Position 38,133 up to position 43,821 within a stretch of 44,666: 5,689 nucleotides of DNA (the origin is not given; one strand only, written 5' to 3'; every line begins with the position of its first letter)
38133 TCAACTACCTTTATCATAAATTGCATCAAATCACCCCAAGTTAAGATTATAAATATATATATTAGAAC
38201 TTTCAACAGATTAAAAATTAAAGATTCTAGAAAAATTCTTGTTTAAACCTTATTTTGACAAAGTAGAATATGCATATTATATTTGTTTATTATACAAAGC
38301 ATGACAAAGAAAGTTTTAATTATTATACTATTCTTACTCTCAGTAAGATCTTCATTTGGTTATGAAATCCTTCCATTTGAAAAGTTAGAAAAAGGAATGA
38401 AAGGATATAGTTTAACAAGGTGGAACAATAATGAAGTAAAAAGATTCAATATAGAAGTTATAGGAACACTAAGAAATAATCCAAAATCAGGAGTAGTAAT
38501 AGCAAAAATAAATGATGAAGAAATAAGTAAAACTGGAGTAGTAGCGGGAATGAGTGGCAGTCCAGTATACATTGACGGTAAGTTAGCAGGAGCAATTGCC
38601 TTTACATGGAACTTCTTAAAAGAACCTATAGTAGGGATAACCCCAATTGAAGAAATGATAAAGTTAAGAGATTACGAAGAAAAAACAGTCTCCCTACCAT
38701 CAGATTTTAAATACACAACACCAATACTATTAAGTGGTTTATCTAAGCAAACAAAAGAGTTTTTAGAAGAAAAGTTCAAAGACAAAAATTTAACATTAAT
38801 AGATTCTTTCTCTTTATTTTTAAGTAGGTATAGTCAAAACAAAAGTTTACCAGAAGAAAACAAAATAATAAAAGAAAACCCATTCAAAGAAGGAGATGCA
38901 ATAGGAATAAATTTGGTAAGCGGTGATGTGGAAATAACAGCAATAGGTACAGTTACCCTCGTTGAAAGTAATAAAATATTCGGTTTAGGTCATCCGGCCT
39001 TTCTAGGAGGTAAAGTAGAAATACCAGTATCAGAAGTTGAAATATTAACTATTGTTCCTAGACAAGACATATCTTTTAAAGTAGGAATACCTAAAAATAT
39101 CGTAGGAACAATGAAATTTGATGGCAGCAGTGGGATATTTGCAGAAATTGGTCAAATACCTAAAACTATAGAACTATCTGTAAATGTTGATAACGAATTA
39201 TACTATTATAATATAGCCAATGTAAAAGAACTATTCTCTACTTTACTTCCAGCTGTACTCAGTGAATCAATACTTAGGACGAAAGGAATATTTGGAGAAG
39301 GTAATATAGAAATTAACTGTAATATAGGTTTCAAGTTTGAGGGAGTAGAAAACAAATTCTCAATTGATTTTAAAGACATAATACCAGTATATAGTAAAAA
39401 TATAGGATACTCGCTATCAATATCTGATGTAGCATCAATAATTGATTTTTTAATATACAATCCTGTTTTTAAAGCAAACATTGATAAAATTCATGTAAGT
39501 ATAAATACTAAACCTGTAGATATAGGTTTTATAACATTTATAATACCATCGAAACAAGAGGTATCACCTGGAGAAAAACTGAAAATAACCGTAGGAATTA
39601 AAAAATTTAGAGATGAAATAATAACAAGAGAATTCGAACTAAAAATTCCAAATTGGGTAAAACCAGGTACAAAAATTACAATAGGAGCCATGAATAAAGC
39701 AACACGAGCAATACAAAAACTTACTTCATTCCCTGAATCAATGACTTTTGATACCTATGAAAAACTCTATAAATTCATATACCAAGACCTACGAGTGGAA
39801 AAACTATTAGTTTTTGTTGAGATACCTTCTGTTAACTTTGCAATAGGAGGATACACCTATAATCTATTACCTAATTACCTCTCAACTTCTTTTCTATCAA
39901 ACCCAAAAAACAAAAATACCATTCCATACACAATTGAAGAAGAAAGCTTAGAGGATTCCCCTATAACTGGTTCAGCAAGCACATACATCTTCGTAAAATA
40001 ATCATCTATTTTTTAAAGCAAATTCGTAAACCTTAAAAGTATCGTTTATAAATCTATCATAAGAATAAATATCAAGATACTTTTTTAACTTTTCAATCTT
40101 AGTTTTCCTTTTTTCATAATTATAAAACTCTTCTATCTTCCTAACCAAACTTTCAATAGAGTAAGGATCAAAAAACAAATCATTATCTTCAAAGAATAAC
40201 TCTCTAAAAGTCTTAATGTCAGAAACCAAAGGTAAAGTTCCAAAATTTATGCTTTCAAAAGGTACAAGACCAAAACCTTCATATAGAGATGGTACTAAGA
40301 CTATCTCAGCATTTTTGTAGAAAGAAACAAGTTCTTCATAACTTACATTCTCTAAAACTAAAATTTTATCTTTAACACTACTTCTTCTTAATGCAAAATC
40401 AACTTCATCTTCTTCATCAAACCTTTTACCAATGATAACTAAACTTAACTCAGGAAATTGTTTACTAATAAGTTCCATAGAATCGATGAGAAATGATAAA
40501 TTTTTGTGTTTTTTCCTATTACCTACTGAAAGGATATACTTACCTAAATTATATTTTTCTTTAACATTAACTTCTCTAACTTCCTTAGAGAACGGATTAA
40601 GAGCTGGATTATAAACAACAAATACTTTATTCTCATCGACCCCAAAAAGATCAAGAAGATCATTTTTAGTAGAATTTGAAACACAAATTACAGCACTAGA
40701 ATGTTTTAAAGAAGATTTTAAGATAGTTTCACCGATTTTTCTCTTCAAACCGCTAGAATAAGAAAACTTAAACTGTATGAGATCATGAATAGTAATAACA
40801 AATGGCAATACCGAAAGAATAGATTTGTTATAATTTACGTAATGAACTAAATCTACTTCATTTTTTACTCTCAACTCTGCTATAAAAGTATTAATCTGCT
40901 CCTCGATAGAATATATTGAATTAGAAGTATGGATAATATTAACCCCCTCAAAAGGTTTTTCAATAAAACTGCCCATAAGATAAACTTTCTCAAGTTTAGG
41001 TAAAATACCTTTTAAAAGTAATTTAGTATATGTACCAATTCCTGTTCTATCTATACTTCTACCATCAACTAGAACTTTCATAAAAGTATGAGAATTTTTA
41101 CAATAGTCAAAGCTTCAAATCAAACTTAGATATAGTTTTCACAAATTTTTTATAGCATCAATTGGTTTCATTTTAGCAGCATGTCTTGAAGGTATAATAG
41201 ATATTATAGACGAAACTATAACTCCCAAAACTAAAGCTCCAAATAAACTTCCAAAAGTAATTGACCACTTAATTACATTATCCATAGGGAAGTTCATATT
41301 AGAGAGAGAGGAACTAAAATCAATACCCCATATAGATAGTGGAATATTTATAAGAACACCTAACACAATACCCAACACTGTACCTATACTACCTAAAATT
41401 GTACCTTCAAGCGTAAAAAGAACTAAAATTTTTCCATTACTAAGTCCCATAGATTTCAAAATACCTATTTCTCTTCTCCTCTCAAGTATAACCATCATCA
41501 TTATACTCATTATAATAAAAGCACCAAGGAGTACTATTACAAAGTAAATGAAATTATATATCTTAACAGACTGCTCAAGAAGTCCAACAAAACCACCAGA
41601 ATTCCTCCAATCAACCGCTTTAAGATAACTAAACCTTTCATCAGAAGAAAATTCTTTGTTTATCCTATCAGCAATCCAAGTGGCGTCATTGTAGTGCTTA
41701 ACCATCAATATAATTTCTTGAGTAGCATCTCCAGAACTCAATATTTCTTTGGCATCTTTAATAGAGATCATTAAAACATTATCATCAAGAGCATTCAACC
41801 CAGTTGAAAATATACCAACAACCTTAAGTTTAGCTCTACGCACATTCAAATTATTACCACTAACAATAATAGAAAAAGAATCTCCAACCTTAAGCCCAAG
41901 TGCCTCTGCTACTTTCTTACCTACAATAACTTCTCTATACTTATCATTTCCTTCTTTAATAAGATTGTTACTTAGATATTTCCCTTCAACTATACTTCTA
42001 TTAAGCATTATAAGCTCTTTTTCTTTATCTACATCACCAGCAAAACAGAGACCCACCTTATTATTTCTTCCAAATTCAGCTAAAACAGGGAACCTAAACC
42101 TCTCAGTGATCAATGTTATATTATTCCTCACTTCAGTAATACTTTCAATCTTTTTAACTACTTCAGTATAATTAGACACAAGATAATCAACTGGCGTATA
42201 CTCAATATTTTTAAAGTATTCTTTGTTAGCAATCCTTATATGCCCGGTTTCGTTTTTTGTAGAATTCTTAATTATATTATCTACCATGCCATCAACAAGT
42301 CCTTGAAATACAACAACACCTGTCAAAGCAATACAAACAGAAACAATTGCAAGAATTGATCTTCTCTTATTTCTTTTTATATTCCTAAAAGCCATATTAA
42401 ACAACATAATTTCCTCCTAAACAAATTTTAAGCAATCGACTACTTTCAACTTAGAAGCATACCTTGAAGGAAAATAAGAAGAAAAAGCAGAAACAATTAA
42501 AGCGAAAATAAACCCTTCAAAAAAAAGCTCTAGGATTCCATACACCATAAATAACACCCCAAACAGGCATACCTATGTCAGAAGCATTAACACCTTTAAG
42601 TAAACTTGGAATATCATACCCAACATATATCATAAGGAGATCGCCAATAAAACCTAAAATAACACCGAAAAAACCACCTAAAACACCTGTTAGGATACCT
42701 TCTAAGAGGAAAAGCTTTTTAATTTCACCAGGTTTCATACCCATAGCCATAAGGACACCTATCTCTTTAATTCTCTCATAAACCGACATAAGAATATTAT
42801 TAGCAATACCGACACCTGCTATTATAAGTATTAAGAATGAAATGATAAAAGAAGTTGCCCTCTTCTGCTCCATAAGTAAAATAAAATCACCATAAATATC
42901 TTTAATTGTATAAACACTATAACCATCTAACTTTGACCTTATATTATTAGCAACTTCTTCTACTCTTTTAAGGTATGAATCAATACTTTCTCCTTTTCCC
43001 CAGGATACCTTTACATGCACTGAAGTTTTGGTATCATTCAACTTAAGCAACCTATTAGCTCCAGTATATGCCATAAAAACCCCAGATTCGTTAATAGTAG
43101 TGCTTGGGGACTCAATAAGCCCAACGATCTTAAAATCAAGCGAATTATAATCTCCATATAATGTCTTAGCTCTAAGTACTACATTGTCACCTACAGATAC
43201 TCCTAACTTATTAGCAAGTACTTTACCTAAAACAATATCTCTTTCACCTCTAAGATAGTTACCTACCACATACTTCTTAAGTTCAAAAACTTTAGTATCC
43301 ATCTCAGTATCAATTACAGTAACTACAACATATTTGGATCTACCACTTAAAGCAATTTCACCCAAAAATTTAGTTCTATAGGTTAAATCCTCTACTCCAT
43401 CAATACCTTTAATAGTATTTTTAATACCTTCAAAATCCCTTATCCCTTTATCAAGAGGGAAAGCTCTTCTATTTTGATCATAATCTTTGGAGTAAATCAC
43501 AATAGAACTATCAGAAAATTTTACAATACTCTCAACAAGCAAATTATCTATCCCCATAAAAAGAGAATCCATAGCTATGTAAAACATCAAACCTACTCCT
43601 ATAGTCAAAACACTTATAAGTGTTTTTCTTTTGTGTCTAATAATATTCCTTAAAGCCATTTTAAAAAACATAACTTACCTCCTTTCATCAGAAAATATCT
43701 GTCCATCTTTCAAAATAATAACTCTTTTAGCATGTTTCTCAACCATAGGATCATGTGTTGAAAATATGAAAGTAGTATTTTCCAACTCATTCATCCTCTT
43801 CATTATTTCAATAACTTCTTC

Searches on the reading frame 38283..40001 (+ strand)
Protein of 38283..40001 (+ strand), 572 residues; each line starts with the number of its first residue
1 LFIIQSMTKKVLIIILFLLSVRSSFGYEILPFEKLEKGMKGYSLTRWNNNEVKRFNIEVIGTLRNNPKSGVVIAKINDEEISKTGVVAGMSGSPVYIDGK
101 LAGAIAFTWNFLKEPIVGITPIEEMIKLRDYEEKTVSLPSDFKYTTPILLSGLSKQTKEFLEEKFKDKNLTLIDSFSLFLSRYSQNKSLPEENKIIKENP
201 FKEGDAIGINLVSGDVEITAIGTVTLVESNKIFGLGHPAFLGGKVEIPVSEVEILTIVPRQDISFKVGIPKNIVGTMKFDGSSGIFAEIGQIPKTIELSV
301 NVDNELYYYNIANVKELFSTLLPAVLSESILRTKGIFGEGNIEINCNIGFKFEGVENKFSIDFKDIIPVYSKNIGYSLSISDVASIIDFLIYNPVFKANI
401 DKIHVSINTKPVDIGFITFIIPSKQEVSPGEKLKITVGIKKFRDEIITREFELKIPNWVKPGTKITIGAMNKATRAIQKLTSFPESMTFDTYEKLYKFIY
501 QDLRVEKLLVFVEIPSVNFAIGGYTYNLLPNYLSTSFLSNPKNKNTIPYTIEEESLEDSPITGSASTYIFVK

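Call 12: search_protein_families(library=ncbifam, proteins=[window:38283-40001:+])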
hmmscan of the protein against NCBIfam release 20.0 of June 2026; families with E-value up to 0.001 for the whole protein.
window:38283-40001:+ (572 aa): 1 family
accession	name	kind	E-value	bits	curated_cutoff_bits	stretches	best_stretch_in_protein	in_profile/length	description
TIGR02860.1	spore_IV_B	equivalog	6.7e-10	38.5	305.25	1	44-126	312-396/402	SpoIVB peptidase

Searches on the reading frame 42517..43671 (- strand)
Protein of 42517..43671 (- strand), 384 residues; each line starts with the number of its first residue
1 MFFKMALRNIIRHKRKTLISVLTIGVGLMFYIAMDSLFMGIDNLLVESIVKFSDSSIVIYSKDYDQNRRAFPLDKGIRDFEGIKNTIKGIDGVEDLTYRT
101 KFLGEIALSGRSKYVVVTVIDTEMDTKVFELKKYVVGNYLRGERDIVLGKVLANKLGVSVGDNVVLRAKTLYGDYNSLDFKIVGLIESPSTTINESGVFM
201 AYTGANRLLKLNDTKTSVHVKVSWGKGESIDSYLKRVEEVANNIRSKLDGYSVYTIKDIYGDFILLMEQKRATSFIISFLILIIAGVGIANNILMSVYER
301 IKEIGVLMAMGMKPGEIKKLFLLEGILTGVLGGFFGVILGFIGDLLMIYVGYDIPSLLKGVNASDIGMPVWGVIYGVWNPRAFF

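Call 12: search_protein_families(library=ncbifam, proteins=[window:42517-43671:-])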
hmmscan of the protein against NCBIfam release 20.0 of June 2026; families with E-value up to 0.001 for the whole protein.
window:42517-43671:- (384 aa): 9 families
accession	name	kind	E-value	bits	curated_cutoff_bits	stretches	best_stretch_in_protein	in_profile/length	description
TIGR02212.1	lolCE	equivalog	2.1e-26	92.8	362.45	1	17-342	24-337/411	lipoprotein-releasing ABC transporter permease subunit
NF008357.0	PRK11146.1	exception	1.1e-18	67.2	439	1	74-345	72-343/414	lipoprotein-releasing ABC transporter permease subunit LolE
TIGR02213.1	lolE_release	exception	4.6e-16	58.7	540.35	1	77-345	72-340/411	lipoprotein-releasing ABC transporter permease subunit LolE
NF038347.1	FtsX_Gpos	exception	1.3e-13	51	225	1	235-340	132-237/296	permease-like cell division protein FtsX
TIGR03434.1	ADOP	subfamily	1.7e-11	43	622.3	1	177-343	590-750/803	ADOP family duplicated permease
NF007826.0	PRK10535.1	equivalog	2.2e-10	39.5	966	1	277-346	528-597/648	macrolide ABC transporter ATP-binding protein/permease MacB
NF008076.0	PRK10814.1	exception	4.5e-10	39.1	473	1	19-342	29-335/399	lipoprotein-releasing ABC transporter permease subunit LolC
NF038346.1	FtsX_actino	exception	7.7e-09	35.3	250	1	252-344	161-253/308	permease-like cell division protein FtsX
TIGR00439.2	FtsX_Gneg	equivalog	8e-09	35.1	255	1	270-341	166-237/292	permease-like cell division protein FtsX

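Call 61: find_encoding_contigs(protein=window:42517-43671:-, flank=10000, max_places=10)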
Protein window:42517-43671:- (384 aa): no gene with exactly this product is on record in the collection.
